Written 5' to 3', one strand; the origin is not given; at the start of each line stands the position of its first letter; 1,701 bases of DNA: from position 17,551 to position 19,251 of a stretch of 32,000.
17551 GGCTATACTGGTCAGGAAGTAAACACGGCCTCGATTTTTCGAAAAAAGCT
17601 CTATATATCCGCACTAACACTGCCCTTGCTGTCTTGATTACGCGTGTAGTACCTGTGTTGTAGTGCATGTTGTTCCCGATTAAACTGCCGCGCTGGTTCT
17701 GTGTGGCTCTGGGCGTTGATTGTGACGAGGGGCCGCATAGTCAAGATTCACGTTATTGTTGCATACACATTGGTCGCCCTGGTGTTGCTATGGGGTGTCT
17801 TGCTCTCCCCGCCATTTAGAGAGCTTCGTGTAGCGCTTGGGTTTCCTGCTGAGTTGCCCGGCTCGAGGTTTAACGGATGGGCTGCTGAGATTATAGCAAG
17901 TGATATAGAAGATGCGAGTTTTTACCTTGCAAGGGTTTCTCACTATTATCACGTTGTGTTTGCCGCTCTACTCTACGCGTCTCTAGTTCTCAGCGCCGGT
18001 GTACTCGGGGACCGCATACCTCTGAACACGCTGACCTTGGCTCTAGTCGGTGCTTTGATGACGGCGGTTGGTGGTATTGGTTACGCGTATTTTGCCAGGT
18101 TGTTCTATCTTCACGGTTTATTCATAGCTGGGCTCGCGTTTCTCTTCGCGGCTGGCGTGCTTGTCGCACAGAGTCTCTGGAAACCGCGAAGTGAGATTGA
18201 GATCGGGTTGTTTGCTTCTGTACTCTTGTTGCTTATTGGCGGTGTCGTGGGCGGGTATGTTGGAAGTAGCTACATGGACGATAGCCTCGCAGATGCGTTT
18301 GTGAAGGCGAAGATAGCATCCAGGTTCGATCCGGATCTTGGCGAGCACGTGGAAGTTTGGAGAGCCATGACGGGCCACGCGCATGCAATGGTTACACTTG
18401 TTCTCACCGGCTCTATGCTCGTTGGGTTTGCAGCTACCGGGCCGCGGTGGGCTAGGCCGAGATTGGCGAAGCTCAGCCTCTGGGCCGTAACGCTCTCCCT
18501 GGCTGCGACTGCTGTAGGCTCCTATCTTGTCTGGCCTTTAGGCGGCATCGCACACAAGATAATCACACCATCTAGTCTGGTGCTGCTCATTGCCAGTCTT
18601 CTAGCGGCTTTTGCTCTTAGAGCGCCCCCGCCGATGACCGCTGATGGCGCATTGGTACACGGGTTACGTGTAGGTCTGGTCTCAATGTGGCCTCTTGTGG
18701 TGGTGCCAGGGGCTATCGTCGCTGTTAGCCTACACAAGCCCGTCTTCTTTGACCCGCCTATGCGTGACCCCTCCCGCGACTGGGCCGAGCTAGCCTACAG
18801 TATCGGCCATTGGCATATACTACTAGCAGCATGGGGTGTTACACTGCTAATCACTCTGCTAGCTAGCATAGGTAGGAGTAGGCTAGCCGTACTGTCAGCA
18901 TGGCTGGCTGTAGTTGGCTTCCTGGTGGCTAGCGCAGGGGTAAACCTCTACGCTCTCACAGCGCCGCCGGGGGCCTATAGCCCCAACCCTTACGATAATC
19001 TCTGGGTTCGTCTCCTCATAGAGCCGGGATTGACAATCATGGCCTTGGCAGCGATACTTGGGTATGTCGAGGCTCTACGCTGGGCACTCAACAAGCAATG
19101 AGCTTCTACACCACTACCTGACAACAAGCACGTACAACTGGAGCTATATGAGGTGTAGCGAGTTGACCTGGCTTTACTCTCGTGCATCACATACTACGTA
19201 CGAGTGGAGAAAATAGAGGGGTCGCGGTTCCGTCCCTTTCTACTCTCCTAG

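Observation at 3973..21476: Composite respiratory island: NapA/G/H-like module plus two HAO-family octahaem cytochromes in an archaeon, a candidate Nap + epsilon-Hao-type nitrate-to-ammonium pathway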

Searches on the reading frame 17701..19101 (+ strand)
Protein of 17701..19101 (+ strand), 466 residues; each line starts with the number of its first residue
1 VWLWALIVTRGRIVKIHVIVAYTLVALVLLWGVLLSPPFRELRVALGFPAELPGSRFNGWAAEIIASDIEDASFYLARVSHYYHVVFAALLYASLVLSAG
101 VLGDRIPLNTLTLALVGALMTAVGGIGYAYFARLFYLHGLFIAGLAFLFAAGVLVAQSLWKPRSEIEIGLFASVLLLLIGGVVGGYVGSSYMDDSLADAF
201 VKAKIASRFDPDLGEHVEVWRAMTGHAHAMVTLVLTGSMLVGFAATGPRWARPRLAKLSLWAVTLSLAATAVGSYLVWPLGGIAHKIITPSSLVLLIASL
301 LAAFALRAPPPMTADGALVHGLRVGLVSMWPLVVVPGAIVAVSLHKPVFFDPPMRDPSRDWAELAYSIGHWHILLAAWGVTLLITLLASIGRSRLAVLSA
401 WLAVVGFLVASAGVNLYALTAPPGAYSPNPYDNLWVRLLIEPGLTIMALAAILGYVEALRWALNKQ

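Call 4: search_protein_families(library=pfam, proteins=[window:17701-19101:+], max_evalue=0.01)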
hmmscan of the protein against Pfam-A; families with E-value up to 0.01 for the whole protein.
window:17701-19101:+ (466 aa): 0 families

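Call 5: search_protein_families(library=ncbifam, proteins=[window:17701-19101:+], max_evalue=0.01)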
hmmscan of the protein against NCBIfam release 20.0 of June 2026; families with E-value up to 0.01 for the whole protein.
window:17701-19101:+ (466 aa): 0 families

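Call 52: find_homologous_proteins(query=window:17701-19101:+, max_evalue=0.001)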
Query window:17701-19101:+ (466 aa): 60 proteins with E <= 0.001 among 8000 candidates.
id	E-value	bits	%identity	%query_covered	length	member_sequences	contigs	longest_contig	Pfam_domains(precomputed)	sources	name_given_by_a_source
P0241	2.6e-289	978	100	98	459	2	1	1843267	-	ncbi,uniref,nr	ncbi:hypothetical protein [Pyrolobus fumarii]|uniref:hypothetical protein n=1 Tax=Pyrolobus fumarii 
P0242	9.3e-221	752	74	98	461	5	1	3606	-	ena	-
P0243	2.7e-135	470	52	98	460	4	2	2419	-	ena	-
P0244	1.4e-134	468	54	94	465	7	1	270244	-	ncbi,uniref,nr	ncbi:hypothetical protein [Pyrodictium delaneyi]|uniref:hypothetical protein n=1 Tax=Pyrodictium del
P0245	3.0e-126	440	48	95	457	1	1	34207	-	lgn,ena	-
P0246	2.1e-123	431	48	95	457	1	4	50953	-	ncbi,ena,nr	ncbi:MAG: hypothetical protein ACP5KE_07250 [Candidatus Methanodesulfokora sp.]|nr:MAG: hypothetical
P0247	3.7e-122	427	47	95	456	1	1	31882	-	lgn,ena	-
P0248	6.7e-122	426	47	95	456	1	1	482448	-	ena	-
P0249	5.9e-121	423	46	95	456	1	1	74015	-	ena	-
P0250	6.0e-121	423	46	95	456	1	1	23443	-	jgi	-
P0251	1.4e-120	422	49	95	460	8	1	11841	-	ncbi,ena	-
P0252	3.0e-120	421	46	95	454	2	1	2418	-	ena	-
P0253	3.4e-120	420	48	97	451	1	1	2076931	-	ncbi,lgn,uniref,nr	ncbi:hypothetical protein Asulf_01925 [Archaeoglobus sulfaticallidus PM70-1]|uniref:Uncharacterized 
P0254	3.8e-120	420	48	95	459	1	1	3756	-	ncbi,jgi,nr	ncbi:MAG: hypothetical protein BA066_07255 [Candidatus Korarchaeota archaeon NZ13-K]|nr:MAG: hypothe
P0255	4.7e-119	417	46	95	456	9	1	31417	-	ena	-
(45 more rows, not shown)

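Call 54: find_encoding_contigs(protein=P0244, flank=8000, max_places=1)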
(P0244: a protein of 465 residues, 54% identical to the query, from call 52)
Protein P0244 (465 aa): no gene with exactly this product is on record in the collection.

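Call 55: find_encoding_contigs(protein=P0253, flank=8000, max_places=1)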
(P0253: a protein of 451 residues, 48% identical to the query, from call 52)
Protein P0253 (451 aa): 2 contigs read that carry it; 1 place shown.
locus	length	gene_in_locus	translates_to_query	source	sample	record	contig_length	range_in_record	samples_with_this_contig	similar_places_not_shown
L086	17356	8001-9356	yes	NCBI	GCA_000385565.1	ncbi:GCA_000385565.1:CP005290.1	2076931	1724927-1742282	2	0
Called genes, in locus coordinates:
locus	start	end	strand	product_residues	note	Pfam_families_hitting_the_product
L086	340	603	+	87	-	-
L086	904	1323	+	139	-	-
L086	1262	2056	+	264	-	PF04055:Radical_SAM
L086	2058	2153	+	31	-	-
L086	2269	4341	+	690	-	PF00890:FAD_binding_2 (weak), PF00996:GDI (faint), PF01266:DAO (weak), PF01494:FAD_binding_3 (weak), PF01946:Thi4 (weak), PF13450:NAD_binding_8, PF01593:Amino_oxidase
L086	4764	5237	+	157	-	-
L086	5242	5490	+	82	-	PF09341:Pcc1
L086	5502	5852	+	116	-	-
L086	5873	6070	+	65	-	-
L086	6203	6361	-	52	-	-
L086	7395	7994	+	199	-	-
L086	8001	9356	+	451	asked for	-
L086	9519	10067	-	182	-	PF01583:APS_kinase, PF02224:Cytidylate_kin (faint), PF08433:KTI12 (weak), PF13238:AAA_18, PF13671:AAA_33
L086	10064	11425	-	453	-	PF01663:Phosphodiest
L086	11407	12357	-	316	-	PF01368:DHH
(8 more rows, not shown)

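Call 56: find_encoding_contigs(protein=P0248, flank=8000, max_places=1)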
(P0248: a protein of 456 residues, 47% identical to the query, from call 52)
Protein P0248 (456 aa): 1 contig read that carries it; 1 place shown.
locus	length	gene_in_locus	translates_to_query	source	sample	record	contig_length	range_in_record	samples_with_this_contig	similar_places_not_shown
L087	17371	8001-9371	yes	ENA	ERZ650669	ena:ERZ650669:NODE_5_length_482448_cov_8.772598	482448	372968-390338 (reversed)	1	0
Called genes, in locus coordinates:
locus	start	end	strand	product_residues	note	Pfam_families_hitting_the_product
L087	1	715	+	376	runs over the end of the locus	PF00266:Aminotran_5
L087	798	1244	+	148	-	PF01909:NTP_transf_2, PF18765:Polbeta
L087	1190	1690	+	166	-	PF05168:HEPN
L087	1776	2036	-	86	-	PF02597:ThiS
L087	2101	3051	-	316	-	PF04055:Radical_SAM, PF13186:SPASM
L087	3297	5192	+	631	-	PF02730:AFOR_N, PF01314:AFOR_C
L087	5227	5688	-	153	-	PF12838:Fer4_7 (faint), PF13237:Fer4_10 (faint), PF12837:Fer4_6 (faint), PF13187:Fer4_9 (weak), PF13247:Fer4_11, PF00037:Fer4 (weak)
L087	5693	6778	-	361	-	PF13738:Pyr_redox_3 (faint), PF07992:Pyr_redox_2, PF13450:NAD_binding_8 (weak), PF00070:Pyr_redox (weak)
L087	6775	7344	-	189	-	PF04967:HTH_10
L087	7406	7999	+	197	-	-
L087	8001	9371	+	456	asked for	-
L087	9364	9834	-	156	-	PF00582:Usp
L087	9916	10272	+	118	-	-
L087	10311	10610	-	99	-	-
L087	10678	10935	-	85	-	-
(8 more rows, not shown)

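Call 75: predict_structure(alignment_id=A3)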
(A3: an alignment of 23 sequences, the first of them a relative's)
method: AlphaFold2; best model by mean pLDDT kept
length: 459 residues; sequences in the alignment: 23
mean_pLDDT: 88.1   pTM: 0.91
mean pLDDT of the five models: 88.1, 88.1, 87.5, 87.2, 86.4
residues with pLDDT >= 90: 277; 70-90: 132; 50-70: 49; < 50: 1
segments of 3 or more residues with pLDDT < 50: none
pLDDT, mean of each block of 10 residues (from residue 1): 88 94 86 87 78 67 83 93 98 94 97 97 91 97 98 95 98 94 86 80 72 89 96 94 89 98 95 86 95 96 94 97 90 68 58 63 88 97 91 98 91 66 75 93 94 80
secondary structure, 60 per line:
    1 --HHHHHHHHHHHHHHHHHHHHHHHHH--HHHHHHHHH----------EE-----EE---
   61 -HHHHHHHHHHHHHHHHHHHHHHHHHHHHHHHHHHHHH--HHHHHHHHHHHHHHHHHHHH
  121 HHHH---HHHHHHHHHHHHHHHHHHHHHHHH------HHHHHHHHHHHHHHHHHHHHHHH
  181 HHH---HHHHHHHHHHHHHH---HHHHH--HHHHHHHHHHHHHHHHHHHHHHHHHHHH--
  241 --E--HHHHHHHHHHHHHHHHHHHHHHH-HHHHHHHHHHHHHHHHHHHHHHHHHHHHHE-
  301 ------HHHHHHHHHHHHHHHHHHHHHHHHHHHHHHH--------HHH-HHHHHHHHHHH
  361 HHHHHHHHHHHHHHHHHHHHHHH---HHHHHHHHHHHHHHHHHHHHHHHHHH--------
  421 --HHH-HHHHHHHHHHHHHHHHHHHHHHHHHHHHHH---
elements in order: H3-27 H30-38 H62-98 H101-124 H128-151 H158-183 H187-200 H204-208 H211-238 H246-268 H270-298 H307-337 H350-383 H387-412 H427-456

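Call 79: fold_search(model_id=the predicted structure, library=pdb)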
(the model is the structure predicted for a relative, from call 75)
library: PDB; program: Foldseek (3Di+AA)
matches with E <= 10: 284; with E <= 0.001: 0
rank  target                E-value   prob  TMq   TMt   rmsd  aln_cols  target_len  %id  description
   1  6hu9_a                2.5e-03  1.00  0.45  0.40  13.8       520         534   14  III2-IV2 mitochondrial respiratory supercomplex from S. cerevisiae (released 2018-12-26)
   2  3om3_A                2.6e-03  1.00  0.44  0.39   7.6       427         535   12  Catalytic core subunits (I and II) of cytochrome C oxidase from Rhodobacter sphaeroides with K362M mutation in the red (released 2011-02-02)
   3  2gsm_C                2.8e-03  1.00  0.43  0.38   7.9       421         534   12  Catalytic Core (Subunits I and II) of Cytochrome c oxidase from Rhodobacter sphaeroides (released 2006-10-10)
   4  3omi_C                3.4e-03  1.00  0.43  0.38   8.2       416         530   13  Catalytic core subunits (I and II) of cytochrome C oxidase from Rhodobacter sphaeroides with D132A mutation (released 2011-02-02)
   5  3omn_C                4.3e-03  1.00  0.43  0.39   7.9       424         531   13  Catalytic core subunits (I and II) of cytochrome C oxidase from Rhodobacter sphaeroides with D132A mutation in the red (released 2011-02-02)
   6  7xmc_A                4.7e-03  1.00  0.53  0.40   7.7       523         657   11  Cryo-EM structure of Cytochrome bo3 from Escherichia coli, apo structure with DMSO (released 2022-12-21)
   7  7jro_a                4.7e-03  1.00  0.46  0.41  14.0       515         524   11  Plant Mitochondrial complex IV from Vigna radiata (released 2021-01-20)
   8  3fye_C                5.4e-03  1.00  0.44  0.39   7.9       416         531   12  Catalytic core subunits (I and II) of cytochrome c oxidase from Rhodobacter sphaeroides in the reduced state (released 2009-06-16)
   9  8smr_E                5.8e-03  1.00  0.54  0.53   7.5       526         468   13  cytochrome bc1-cbb3 supercomplex from Pseudomonas aeruginosa (released 2023-10-11)
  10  8ugi_4A               6.1e-03  1.00  0.51  0.47   8.5       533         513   14  High resolution in-situ structure of typeA supercomplex in respiratory chain (I1III2IV1,composite) (released 2024-06-19)
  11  3om3_C                6.6e-03  1.00  0.44  0.39   7.6       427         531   12  Catalytic core subunits (I and II) of cytochrome C oxidase from Rhodobacter sphaeroides with K362M mutation in the red (released 2011-02-02)
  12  5z62_A                6.9e-03  1.00  0.47  0.43  13.4       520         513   12  Structure of human cytochrome c oxidase (released 2019-02-27)
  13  6pw1_C                8.2e-03  1.00  0.45  0.40   7.8       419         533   14  Cytochrome c Oxidase delta 16 (released 2019-11-27)
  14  8d4t_N                8.2e-03  1.00  0.48  0.44   9.4       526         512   13  Mammalian CIV with GDN bound (released 2022-07-06)
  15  8ucj_a                9.3e-03  1.00  0.45  0.40  14.2       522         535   15  CryoEM structure of Komagataella pastoris Cytochrome c oxidase (11 subunits) in complex with human VMAT2 (released 2024-10-09)
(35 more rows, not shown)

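Call 81: search_solved_structures(query=A3, max_evalue=10, show_alignments=3)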
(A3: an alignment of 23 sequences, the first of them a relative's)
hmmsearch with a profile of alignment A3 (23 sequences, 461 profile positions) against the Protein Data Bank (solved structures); distinct sequences matched with E-value up to 10: 5.
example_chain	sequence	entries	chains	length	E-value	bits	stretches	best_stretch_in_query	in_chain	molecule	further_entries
4gxr_A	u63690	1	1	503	0.11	14.4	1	128-219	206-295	Malonyl CoA synthetase, Benzoate-CoA ligase Chimeric protein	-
4fut_A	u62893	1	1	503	0.11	14.4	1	128-219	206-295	Malonyl CoA synthetase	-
4fuq_A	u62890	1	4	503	0.11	14.4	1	128-219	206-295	Malonyl CoA synthetase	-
4gxq_A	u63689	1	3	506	0.11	14.3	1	128-219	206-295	Malonyl CoA synthetase, Benzoate-CoA ligase Chimeric protein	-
4ycj_A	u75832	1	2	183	0.89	11.4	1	188-216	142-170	N5-carboxyaminoimidazole ribonucleotide mutase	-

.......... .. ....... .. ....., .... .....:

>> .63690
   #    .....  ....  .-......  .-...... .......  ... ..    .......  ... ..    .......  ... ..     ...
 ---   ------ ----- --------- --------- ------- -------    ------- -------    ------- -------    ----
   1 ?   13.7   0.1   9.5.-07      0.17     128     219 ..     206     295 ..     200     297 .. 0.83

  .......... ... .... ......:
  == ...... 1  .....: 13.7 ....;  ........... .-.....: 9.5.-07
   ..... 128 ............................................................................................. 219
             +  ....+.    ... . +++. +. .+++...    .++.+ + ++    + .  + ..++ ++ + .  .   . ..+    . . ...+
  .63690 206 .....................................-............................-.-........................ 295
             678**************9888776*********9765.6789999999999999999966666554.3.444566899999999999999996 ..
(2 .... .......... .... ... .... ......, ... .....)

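Call 85: search_protein_families(library=pfam, alignment_id=A3, max_evalue=10)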
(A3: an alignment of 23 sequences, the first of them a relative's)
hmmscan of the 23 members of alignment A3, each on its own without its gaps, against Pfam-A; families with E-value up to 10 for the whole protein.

A. member 1, P0241 (459 aa): 1 family
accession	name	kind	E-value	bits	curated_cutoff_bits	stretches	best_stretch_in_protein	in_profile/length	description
PF11806.14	Enterochelin_N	-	0.05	14.8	27.1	1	212-277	5-65/120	Enterochelin esterase, N-terminal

B. families by the number of members that match (of 23 scanned): 13 families
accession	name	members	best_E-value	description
PF25471.1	TM_PetC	3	0.0001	Iron-sulfur subunit PetC transmembrane anchor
PF03672.18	UPF0154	3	0.028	Uncharacterised protein family (UPF0154)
PF01757.29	Acyl_transf_3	3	0.08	Acyltransferase domain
PF14023.12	Bestrophin-like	2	0.0049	Bestrophin-like domain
PF24226.1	DUF7442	2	0.36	Phage membrane protein Family of unknown function (DUF7442)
PF07695.17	7TMR-DISM_7TM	1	0.0085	7TM diverse intracellular signalling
PF11806.14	Enterochelin_N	1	0.05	Enterochelin esterase, N-terminal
PF23417.1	STING_TM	1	1.4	STING transmembrane domain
PF05703.16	Auxin_canalis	1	2.1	Auxin canalisation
PF04241.20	DUF423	1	3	Protein of unknown function (DUF423)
PF06961.18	DUF1294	1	3.5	Protein of unknown function (DUF1294)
PF06197.19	DUF998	1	4.9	Protein of unknown function (DUF998)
PF24432.1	DUF7555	1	8.4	Family of unknown function (DUF7555)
